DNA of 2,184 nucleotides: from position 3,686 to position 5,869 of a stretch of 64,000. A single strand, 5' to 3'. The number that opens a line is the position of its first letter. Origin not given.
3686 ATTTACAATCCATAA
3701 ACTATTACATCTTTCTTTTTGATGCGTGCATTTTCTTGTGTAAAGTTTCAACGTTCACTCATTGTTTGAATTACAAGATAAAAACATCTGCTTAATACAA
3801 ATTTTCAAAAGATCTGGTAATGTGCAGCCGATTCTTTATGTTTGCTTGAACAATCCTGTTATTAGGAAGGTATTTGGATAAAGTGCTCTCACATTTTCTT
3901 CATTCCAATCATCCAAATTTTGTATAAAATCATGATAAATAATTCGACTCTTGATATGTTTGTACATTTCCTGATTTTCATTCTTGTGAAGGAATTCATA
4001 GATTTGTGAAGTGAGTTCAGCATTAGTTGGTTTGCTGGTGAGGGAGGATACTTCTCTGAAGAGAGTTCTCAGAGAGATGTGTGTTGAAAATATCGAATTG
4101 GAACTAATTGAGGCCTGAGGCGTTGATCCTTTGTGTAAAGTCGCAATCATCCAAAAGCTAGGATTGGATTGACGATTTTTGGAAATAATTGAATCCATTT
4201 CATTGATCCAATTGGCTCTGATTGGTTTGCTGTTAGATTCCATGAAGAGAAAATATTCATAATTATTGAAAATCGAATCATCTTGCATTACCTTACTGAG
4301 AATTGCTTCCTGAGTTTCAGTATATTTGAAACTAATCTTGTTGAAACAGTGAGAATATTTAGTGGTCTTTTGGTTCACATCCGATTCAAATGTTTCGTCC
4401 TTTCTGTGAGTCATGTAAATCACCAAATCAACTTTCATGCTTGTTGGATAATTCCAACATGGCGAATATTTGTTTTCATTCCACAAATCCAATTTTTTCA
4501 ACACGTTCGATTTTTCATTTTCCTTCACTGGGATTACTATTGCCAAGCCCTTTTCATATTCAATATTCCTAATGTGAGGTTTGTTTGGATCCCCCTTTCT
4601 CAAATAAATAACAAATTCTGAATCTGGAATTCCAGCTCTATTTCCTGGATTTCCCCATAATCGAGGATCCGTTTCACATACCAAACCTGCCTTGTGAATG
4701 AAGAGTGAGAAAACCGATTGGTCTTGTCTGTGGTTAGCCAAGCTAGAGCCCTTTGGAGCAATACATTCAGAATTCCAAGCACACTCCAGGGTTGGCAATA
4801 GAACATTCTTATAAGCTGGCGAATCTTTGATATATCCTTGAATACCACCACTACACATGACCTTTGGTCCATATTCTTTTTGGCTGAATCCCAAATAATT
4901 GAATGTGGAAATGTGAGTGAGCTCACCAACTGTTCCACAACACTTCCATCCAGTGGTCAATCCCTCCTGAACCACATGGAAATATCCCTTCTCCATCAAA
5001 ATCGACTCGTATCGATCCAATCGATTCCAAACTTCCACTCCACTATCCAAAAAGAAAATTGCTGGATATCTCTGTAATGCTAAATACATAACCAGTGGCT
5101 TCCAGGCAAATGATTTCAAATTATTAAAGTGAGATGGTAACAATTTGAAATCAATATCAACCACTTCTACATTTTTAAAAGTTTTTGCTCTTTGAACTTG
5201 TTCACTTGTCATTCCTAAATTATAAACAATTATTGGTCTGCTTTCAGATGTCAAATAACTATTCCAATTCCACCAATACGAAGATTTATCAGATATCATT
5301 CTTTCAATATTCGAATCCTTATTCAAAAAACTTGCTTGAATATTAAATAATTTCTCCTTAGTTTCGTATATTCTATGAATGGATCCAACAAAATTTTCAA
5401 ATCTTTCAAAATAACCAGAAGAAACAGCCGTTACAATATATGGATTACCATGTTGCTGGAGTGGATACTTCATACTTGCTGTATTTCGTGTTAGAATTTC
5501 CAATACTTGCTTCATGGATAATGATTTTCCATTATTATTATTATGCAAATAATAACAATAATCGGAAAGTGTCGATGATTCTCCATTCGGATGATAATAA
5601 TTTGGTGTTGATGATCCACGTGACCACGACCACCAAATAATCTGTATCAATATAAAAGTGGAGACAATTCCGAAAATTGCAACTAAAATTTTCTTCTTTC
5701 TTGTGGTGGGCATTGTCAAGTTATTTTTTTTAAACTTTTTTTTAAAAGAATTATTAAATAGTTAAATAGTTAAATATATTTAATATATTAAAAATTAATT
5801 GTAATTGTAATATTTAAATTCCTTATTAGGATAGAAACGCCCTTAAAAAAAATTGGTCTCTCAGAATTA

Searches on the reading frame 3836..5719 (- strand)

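Call 12: search_protein_families(library=pfam, proteins=[window:3836-5719:-], max_evalue=0.001)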
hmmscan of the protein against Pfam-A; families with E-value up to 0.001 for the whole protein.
window:3836-5719:- (627 aa): 1 family
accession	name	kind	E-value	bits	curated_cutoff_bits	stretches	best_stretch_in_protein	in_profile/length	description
PF07801.16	DUF1647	-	1.5e-05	25.2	25.7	1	161-211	90-140/141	Protein of unknown function (DUF1647)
